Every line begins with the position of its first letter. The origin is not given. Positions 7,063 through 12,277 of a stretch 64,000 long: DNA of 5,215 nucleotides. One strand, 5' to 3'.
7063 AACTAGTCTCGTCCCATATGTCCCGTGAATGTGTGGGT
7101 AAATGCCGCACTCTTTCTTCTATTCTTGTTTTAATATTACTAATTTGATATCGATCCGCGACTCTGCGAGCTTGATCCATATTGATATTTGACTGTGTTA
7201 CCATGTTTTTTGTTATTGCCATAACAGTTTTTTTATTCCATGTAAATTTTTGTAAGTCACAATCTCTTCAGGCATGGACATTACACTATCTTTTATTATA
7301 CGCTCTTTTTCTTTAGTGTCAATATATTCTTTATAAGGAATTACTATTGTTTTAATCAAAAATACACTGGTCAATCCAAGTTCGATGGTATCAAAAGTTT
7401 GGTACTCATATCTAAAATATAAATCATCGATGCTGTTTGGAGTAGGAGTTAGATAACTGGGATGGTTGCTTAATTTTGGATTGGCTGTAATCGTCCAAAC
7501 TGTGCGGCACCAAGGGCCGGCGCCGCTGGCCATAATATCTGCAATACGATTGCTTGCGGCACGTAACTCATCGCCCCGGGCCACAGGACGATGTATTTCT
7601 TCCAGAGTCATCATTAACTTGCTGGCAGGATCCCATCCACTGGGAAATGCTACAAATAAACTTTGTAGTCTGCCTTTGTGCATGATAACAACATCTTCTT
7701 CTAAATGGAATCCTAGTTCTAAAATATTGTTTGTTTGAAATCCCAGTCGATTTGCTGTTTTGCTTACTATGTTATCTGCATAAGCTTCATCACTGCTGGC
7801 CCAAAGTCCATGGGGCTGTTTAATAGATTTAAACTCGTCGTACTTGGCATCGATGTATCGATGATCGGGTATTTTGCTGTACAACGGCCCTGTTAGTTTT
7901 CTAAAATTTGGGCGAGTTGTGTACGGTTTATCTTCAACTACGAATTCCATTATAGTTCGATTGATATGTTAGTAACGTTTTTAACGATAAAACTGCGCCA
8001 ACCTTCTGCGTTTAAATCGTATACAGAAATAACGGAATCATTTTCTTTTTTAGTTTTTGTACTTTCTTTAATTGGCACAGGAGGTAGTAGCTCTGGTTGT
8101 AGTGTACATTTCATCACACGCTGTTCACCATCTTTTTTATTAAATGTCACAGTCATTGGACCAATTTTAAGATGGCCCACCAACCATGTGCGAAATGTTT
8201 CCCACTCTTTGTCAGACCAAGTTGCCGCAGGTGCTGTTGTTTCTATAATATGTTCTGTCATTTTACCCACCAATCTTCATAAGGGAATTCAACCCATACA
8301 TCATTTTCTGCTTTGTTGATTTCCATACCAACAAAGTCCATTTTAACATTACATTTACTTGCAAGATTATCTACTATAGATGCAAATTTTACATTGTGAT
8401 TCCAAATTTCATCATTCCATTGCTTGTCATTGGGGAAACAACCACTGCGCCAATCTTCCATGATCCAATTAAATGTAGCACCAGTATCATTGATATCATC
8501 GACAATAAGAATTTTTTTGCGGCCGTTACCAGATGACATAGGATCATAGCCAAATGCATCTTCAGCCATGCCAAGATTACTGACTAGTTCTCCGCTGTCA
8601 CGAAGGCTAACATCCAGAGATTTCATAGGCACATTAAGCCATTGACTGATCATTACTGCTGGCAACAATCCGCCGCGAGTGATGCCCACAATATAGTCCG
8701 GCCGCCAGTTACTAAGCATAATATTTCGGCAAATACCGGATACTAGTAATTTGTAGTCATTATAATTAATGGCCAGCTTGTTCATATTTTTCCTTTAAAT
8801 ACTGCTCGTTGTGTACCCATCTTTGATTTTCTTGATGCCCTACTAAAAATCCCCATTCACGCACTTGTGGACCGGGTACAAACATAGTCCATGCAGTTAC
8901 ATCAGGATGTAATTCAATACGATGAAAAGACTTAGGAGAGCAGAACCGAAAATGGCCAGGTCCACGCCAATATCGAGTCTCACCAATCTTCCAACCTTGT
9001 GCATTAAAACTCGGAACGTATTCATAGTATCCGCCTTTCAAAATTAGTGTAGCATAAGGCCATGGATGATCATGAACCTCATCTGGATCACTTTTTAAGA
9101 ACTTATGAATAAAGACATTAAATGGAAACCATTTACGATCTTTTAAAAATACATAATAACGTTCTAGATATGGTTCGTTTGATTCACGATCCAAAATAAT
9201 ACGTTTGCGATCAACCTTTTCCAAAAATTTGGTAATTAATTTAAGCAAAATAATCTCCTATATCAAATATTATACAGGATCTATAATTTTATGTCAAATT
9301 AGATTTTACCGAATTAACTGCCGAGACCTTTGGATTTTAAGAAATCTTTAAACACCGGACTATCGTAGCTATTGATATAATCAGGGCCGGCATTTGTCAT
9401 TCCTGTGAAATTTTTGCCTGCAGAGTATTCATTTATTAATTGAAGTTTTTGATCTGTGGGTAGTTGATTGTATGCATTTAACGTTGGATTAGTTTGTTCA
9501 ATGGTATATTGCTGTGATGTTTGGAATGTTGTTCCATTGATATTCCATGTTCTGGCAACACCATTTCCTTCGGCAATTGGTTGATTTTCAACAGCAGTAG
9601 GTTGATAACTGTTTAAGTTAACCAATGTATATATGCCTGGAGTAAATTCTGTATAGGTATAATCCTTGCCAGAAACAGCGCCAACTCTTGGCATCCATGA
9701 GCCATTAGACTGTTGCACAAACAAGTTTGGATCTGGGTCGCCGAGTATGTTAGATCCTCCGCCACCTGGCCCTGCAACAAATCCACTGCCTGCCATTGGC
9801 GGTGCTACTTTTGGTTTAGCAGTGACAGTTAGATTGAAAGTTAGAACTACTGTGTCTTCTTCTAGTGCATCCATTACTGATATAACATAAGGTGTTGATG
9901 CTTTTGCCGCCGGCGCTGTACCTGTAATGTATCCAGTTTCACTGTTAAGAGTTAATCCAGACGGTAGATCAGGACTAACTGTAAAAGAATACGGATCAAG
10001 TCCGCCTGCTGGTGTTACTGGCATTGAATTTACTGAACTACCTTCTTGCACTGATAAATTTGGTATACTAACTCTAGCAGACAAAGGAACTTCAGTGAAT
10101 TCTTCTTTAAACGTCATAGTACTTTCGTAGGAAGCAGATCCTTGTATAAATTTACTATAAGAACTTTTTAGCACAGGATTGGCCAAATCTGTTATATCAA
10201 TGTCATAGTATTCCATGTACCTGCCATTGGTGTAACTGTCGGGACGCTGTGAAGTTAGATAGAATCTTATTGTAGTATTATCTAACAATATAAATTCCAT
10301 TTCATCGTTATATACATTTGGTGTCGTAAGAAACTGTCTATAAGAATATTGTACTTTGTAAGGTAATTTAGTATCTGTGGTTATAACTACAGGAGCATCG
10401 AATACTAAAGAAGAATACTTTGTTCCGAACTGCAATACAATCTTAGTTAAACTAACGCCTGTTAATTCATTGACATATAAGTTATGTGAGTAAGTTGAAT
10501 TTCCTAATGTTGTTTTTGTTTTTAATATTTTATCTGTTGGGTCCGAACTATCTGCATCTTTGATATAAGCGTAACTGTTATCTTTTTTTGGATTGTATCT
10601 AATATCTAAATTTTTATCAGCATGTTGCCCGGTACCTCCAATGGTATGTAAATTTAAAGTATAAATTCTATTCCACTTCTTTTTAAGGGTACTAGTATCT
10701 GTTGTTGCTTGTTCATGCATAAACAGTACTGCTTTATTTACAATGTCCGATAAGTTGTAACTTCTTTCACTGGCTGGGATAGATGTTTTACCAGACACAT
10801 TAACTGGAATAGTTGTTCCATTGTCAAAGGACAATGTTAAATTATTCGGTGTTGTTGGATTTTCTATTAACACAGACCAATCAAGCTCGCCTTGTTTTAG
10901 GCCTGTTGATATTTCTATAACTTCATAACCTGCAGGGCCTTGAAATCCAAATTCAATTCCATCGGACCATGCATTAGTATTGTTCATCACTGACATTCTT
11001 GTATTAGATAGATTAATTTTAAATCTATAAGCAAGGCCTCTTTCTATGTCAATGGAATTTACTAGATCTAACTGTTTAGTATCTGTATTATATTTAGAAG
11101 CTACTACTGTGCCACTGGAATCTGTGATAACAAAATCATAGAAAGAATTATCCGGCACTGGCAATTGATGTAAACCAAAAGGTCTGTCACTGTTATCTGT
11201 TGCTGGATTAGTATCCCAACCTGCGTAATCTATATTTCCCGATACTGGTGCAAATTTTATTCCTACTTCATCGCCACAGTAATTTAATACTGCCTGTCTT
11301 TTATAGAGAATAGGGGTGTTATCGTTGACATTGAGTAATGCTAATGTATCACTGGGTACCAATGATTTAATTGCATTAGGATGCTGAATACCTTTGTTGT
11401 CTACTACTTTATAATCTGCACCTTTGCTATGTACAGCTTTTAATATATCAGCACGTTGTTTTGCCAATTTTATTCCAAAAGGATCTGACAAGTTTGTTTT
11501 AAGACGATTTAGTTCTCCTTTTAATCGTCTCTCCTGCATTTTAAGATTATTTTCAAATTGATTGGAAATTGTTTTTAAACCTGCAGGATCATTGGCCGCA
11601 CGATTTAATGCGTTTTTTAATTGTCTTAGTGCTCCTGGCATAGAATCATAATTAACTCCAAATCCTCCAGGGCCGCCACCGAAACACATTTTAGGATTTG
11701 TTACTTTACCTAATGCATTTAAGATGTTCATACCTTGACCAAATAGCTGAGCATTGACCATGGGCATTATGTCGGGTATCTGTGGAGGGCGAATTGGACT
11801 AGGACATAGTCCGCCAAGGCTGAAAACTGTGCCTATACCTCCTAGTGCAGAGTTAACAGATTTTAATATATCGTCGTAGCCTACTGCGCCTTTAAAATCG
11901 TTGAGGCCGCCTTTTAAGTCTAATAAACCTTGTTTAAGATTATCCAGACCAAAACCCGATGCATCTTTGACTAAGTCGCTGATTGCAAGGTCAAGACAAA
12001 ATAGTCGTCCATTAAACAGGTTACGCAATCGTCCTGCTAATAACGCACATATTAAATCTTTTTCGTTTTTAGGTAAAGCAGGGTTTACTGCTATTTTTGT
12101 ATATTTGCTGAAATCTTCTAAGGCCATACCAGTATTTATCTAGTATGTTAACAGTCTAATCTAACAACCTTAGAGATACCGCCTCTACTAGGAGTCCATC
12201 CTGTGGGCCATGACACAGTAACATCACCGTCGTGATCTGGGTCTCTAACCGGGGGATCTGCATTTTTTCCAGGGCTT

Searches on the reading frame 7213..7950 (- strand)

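Call 93: search_protein_families(library=pfam, proteins=[window:7213-7950:-], max_evalue=0.01)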
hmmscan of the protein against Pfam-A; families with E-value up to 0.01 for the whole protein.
window:7213-7950:- (245 aa): 1 family
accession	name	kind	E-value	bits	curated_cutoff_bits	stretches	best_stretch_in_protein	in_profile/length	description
PF11927.14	HODM_asu-like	-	4.2e-24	85.8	25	1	76-241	93-270/273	Haem-dependent oxidative N-demethylase, alpha subunit-like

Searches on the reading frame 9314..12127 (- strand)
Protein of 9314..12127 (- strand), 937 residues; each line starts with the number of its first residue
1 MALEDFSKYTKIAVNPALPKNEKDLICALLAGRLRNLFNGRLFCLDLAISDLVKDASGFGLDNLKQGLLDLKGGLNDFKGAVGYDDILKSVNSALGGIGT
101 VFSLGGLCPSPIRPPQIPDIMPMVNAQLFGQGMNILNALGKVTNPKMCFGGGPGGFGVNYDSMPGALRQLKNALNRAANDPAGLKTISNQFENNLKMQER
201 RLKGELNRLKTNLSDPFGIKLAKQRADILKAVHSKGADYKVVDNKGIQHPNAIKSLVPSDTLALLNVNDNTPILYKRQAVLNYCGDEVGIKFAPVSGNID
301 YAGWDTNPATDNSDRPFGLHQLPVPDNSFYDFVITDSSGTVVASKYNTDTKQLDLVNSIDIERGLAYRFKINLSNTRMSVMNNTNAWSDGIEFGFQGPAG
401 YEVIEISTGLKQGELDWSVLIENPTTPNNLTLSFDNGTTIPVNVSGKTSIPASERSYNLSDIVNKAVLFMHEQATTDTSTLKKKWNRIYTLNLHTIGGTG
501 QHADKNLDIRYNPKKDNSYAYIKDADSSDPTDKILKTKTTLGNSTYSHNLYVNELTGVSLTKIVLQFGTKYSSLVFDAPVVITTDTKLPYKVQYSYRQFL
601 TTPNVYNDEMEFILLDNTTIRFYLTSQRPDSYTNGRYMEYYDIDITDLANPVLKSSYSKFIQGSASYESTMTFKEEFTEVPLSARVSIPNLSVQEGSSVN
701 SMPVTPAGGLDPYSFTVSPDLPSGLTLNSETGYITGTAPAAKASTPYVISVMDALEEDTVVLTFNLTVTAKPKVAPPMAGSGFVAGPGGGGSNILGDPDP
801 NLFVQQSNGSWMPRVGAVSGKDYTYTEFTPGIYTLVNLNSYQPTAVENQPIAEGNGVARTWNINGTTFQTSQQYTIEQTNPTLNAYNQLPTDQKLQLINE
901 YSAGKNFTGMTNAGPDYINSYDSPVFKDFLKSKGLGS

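Call 9: search_protein_families(library=phrogs, proteins=[window:9314-12127:-], max_evalue=0.00001)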
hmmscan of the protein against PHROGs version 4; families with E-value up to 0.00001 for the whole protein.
window:9314-12127:- (937 aa): 0 families

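Call 33: search_protein_families(library=pfam, proteins=[window:9314-12127:-], max_evalue=0.001)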
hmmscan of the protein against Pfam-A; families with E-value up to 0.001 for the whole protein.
window:9314-12127:- (937 aa): 1 family
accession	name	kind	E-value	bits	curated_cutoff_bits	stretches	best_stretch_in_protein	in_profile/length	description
PF05345.18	He_PIG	-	1.3e-09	38.8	24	1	686-769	5-96/96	Putative Ig domain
